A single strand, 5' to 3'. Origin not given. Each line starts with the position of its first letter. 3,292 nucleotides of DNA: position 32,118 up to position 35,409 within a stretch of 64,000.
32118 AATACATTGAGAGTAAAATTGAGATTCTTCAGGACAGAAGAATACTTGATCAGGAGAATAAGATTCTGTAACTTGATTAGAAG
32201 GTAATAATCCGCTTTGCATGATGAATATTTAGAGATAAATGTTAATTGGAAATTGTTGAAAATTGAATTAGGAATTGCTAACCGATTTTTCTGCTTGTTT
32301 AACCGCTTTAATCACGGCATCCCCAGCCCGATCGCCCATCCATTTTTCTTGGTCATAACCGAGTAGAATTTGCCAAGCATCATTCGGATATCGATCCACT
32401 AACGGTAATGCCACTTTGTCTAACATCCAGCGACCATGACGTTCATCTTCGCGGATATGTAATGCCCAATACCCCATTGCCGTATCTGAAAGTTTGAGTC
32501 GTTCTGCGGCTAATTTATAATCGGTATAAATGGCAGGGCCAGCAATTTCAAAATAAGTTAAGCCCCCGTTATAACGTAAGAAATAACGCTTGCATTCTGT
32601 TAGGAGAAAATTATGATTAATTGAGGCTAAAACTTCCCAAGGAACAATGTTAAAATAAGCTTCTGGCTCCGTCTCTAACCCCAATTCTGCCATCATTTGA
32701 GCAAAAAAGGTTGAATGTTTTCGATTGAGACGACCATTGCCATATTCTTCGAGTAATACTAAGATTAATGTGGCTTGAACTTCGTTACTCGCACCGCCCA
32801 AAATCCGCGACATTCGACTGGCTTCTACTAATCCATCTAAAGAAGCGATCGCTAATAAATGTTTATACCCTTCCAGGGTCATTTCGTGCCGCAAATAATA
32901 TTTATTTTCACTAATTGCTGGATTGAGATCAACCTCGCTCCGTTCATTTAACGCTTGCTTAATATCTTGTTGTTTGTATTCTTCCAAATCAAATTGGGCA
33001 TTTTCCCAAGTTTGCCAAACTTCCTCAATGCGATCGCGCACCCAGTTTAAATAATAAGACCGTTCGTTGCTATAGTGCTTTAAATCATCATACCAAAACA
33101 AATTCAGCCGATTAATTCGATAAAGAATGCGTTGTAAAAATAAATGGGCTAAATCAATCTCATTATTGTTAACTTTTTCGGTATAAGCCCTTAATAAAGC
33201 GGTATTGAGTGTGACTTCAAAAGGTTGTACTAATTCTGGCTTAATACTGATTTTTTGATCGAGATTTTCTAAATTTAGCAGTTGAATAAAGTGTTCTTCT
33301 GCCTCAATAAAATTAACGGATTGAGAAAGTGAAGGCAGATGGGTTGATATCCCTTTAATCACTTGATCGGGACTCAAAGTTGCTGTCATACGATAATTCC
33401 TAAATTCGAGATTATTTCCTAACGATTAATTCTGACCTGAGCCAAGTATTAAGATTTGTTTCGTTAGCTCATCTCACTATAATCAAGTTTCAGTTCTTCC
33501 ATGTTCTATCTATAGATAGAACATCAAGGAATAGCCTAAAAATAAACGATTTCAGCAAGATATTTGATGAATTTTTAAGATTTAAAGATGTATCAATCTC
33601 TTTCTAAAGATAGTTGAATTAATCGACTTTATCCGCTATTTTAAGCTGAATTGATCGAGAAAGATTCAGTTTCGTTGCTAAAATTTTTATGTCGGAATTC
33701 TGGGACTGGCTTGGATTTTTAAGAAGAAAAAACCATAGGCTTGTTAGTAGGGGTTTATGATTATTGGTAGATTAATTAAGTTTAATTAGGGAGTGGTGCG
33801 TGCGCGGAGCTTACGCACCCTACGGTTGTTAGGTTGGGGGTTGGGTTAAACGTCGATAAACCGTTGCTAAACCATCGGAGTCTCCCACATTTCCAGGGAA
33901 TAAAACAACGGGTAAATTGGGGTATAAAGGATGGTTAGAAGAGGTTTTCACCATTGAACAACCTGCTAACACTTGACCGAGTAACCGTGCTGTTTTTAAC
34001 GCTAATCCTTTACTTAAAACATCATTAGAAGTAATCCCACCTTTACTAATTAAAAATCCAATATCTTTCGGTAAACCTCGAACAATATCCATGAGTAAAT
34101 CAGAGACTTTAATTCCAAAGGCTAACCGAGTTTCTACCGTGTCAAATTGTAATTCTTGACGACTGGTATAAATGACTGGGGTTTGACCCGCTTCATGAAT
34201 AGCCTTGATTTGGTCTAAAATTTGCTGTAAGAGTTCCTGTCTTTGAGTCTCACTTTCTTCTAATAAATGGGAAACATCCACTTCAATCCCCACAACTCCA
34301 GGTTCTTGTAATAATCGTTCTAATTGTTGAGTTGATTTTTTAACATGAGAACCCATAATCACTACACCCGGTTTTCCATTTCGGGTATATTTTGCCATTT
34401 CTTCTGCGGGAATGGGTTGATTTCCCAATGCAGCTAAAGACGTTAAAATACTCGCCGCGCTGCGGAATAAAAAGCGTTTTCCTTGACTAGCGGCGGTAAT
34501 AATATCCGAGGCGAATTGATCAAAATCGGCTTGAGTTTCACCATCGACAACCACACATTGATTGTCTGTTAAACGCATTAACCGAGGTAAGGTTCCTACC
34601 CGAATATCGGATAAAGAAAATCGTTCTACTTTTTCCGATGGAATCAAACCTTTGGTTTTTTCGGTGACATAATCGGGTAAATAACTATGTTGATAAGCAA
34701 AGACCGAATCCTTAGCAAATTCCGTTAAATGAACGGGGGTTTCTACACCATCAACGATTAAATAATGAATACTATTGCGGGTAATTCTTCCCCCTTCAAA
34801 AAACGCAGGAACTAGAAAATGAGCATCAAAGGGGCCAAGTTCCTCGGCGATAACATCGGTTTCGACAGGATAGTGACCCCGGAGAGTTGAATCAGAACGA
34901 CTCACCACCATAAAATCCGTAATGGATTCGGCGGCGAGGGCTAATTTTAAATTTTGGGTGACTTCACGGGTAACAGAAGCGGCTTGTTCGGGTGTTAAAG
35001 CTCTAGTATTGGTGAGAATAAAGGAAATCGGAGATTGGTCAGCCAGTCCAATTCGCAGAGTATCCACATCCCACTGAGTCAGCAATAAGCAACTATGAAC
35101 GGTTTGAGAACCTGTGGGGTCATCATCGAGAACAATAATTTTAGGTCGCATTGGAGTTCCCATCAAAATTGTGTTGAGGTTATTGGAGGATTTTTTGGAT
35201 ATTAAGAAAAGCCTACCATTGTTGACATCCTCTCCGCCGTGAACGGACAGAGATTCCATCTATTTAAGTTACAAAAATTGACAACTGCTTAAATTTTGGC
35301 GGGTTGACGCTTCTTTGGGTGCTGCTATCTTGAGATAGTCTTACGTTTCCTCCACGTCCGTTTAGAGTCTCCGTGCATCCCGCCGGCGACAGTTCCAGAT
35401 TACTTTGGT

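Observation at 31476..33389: Two-gene module: heme-oxygenase-like diiron/redox enzyme plus NPPY methyltransferase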

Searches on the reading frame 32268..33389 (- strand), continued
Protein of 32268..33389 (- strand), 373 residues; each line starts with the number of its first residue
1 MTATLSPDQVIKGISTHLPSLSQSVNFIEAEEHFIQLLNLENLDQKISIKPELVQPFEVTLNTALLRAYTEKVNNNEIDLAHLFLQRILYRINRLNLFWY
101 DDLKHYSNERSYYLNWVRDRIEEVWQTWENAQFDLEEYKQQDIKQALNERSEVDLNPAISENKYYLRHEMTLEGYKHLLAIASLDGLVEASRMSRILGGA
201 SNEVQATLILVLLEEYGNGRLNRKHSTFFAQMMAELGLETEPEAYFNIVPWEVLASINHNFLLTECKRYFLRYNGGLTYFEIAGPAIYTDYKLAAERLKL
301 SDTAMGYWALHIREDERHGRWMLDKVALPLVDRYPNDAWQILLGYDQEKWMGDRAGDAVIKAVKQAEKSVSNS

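Call 72: find_encoding_contigs(protein=P0269, flank=6000, max_places=1)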
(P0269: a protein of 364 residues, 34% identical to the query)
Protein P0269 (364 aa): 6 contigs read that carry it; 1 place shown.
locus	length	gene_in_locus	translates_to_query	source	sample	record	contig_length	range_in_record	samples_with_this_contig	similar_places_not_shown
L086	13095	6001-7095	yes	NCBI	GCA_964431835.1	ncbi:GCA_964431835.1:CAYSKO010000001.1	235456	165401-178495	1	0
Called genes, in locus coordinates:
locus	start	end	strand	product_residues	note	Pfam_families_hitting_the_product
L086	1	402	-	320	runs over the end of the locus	PF01875:Memo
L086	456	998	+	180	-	-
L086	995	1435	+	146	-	PF02590:SPOUT_MTase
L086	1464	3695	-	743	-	PF09371:Tex_N, PF22706:Tex_central_region, PF16921:Tex_YqgF, PF14635:HHH_7 (weak), PF12836:HHH_3, PF17674:HHH_9, PF00575:S1, PF23459:S1_RRP5 (weak)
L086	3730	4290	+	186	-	PF28549:NDPSase_N, PF00293:NUDIX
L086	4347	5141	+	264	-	PF00149:Metallophos, PF12850:Metallophos_2 (weak)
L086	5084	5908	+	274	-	PF14907:NTP_transf_5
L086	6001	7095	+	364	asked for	-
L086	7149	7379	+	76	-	-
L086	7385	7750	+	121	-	-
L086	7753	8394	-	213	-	PF00694:Aconitase_C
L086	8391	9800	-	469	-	PF00330:Aconitase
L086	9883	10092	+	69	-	-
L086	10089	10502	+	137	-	-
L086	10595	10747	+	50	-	PF11752:DUF3309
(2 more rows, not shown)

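Call 76: find_encoding_contigs(protein=P0246, flank=10000, max_places=1)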
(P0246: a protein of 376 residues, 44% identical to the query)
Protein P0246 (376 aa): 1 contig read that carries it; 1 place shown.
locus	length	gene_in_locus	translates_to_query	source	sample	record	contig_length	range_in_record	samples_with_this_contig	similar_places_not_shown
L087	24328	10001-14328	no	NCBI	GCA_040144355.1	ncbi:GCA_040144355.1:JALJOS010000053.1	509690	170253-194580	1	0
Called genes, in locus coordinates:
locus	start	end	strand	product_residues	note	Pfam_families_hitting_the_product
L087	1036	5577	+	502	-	-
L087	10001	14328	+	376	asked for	PF14518:Haem_oxygenas_2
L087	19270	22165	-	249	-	PF00657:Lipase_GDSL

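Call 77: find_encoding_contigs(protein=P0264, flank=10000, max_places=1)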
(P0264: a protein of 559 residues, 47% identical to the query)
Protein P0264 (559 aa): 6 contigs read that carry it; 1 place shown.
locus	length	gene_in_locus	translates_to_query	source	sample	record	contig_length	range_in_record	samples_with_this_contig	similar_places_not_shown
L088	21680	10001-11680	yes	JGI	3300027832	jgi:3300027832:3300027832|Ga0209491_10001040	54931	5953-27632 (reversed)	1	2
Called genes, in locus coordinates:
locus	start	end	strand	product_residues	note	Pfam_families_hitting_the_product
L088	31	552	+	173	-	-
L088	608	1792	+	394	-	PF01073:3Beta_HSD, PF01370:Epimerase, PF02719:Polysacc_synt_2 (weak), PF04321:RmlD_sub_bind, PF05368:NmrA (faint), PF16363:GDP_Man_Dehyd, PF13460:NAD_binding_10, PF07993:NAD_binding_4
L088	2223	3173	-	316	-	PF00285:Citrate_synt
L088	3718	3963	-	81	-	-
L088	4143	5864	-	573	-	-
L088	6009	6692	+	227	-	-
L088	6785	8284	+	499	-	-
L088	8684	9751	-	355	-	-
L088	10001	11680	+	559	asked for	PF14518:Haem_oxygenas_2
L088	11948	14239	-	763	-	PF02518:HATPase_c (weak), PF13589:HATPase_c_3 (weak), PF00183:HSP90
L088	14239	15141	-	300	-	-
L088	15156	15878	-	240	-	PF01694:Rhomboid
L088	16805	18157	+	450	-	-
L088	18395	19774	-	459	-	PF00581:Rhodanese (weak)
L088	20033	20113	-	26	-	-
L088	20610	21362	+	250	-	-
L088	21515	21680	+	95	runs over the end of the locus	-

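Call 79: find_homologous_proteins(query=L088:8684-9751:-, max_evalue=0.001)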
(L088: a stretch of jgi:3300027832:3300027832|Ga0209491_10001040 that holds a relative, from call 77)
Query L088:8684-9751:- (355 aa): 4 proteins with E <= 0.001 among 8000 candidates.
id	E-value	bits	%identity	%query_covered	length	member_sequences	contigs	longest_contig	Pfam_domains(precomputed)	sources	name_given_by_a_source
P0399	4.7e-210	715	100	92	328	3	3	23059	-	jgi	-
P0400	1.1e-73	267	55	80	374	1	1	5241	-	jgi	jgi:hypothetical protein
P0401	3.0e-71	259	50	80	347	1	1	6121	-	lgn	-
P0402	7.5e-62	228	52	68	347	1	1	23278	-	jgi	jgi:hypothetical protein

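Call 80: find_encoding_contigs(protein=P0260, flank=6000, max_places=1)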
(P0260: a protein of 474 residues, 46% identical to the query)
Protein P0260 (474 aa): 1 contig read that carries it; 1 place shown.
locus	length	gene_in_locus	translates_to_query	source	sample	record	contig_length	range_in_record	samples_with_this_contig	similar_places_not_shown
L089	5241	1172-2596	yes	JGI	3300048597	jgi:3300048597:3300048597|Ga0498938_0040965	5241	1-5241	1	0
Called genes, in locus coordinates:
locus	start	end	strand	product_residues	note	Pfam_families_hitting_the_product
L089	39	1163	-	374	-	-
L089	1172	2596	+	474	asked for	PF14518:Haem_oxygenas_2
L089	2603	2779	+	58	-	-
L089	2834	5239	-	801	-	?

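Call 97: search_protein_families(library=ncbifam, proteins=[L016:3547-4266:+, L016:4327-5454:+, L016:6071-7405:-, L016:10046-11161:+, L016:12313-13110:-, L016:13825-15156:-], max_evalue=0.00001)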
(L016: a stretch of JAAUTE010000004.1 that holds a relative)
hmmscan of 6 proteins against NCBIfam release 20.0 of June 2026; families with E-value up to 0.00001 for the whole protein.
L016:3547-4266:+ (239 aa): 8 families
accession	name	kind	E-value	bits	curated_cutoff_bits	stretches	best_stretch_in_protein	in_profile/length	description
NF005567.0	PRK07238.1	equivalog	2.5e-11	43.5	326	1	30-183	178-326/378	bifunctional RNase H/acid phosphatase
NF002901.0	PRK03482.1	equivalog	7e-11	42.1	261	1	32-231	4-207/215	2,3-diphosphoglycerate-dependent phosphoglycerate mutase GpmB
TIGR03162.1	ribazole_cobC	equivalog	3.2e-09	36.5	162.9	1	56-187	20-148/176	alpha-ribazole phosphatase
NF045917.1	PhserinePhPspA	equivalog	3.5e-09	36.7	350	1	56-173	24-139/211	phosphoserine phosphatase PspA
TIGR00249.1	sixA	equivalog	2.3e-07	30.8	74.5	0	57-110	20-72/154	phosphohistidine phosphatase SixA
NF009994.0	PRK13463.1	equivalog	2.8e-07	30.5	277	1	29-187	2-155/203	phosphoserine phosphatase 1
TIGR03848.1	MSMEG_4193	subfamily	1.7e-06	27.6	203.85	1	32-124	2-91/204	MSMEG_4193 family putative phosphomutase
NF038349.1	dPGM_arch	equivalog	1.8e-06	28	225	1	58-113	24-79/194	2,3-diphosphoglycerate-dependent phosphoglycerate mutase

L016:4327-5454:+ (375 aa): 0 families

L016:6071-7405:- (444 aa): 105 families (the best 25 are shown)
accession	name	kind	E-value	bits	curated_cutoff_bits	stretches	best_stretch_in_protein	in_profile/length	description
NF005858.0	PRK07787.1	subfamily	2.3e-101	339.5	575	1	59-423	112-468/471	acyl-CoA synthetase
NF005702.0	PRK07514.1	subfamily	3.2e-101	339.2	558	1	78-423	159-496/506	malonyl-CoA synthase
NF004837.0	PRK06187.1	subfamily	3.7e-89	299.4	476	1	68-423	162-518/531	long-chain-fatty-acid--CoA ligase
NF004114.0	PRK05605.1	equivalog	9.9e-88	294.9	766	1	49-423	193-565/575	long-chain-fatty-acid--CoA ligase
NF006182.0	PRK08316.1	subfamily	1.5e-74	251.4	663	1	62-424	157-514/523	fatty acyl-CoA synthetase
NF004511.1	PRK05852.1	equivalog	1.4e-69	235.1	650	1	76-427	155-504/505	FadD7 family fatty acid--CoA ligase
NF005307.0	PRK06839.1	equivalog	6.7e-68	229.5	748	1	71-428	144-494/496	o-succinylbenzoate--CoA ligase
NF006181.0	PRK08314.1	subfamily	2.9e-63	214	705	1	75-419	203-546/563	long-chain-fatty-acid--CoA ligase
NF052269.1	Staph_lig_FadD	equivalog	5.3e-63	213.1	650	1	72-428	146-494/499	long-chain-fatty-acid--CoA ligase FadD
NF005220.0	PRK06710.1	equivalog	2.2e-61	207.6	1116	1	75-423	205-549/563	long-chain-fatty-acid--CoA ligase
NF002966.0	PRK03640.1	equivalog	4.6e-61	206.9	556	1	64-423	129-476/483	o-succinylbenzoate--CoA ligase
NF052580.1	Str24CoAsynCasG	equivalog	1.5e-60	205.1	750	1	71-422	183-545/548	steroid-24-oyl-CoA synthetase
NF005801.1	PRK07656.1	equivalog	3.7e-60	204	657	1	73-421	161-497/500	FadD3 family acyl-CoA ligase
NF006572.0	PRK09088.1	equivalog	8e-60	202.9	696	1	67-423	131-483/491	acyl-CoA synthetase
NF004797.0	PRK06145.1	equivalog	9.6e-59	199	850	1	44-421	121-489/499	acyl-CoA synthetase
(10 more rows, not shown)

L016:10046-11161:+ (371 aa): 2 families
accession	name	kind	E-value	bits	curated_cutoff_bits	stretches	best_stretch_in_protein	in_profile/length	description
NF008159.0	PRK10911.1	equivalog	2.2e-79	267.5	927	1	15-349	3-340/680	oligopeptidase A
NF007624.0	PRK10280.1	equivalog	1.6e-23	82.8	944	1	23-345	17-339/681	peptidyl-dipeptidase Dcp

L016:12313-13110:- (265 aa): 0 families

L016:13825-15156:- (443 aa): 6 families
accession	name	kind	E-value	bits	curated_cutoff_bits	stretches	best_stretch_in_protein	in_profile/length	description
NF033535.1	lass_lactam_cya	exception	2.7e-37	128.7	525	2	3-161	173-327/668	lasso peptide isopeptide bond-forming cyclase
TIGR01536.1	asn_synth_AEB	equivalog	2.4e-18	66.4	267.1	1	21-374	189-516/517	asparagine synthase (glutamine-hydrolyzing)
TIGR03108.1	eps_aminotran_1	hypoth_equivalog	3.3e-13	49.2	816.9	1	2-149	173-312/628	XrtA/PEP-CTERM system amidotransferase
NF033561.1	macrolact_Ik_Al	subfamily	1.2e-12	47.2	300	1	11-370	137-487/561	albusnodin/ikarugamycin family macrolactam cyclase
TIGR03104.1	trio_amidotrans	equivalog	8.2e-10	37.5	570.1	0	5-111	175-282/589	N-acetylglutaminylglutamine amidotransferase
NF006949.0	PRK09431.1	equivalog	2e-09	36.6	499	0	321-373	394-451/554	asparagine synthase B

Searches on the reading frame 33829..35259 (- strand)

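Call 3: search_protein_families(library=pfam, proteins=[window:33829-35259:-], max_evalue=1)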
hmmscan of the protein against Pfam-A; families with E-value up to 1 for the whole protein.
window:33829-35259:- (476 aa): 3 families
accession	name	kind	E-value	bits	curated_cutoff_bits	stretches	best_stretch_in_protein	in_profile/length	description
PF07005.16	SBD_N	-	4e-57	194.1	25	1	41-275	1-230/230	Sugar-binding N-terminal domain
PF17042.10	NBD_C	-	8.6e-41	140.7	28.3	1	299-464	1-168/168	Nucleotide-binding C-terminal domain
PF04909.20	Amidohydro_2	-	0.093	12.9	26.4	1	285-341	70-126/289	Amidohydrolase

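Call 4: search_protein_families(library=ncbifam, proteins=[window:33829-35259:-], max_evalue=1)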
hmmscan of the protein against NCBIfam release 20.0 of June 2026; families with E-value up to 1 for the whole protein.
window:33829-35259:- (476 aa): 2 families
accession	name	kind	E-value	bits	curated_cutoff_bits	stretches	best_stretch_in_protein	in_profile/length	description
NF047819.1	ThrnKinDtnkGamma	equivalog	1.8e-21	76.5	450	1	40-377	2-315/422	D-threonate kinase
NF042436.1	OxoIsoapKin_OiaK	equivalog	0.015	14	700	1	300-466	274-448/451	3-oxo-isoapionate kinase OiaK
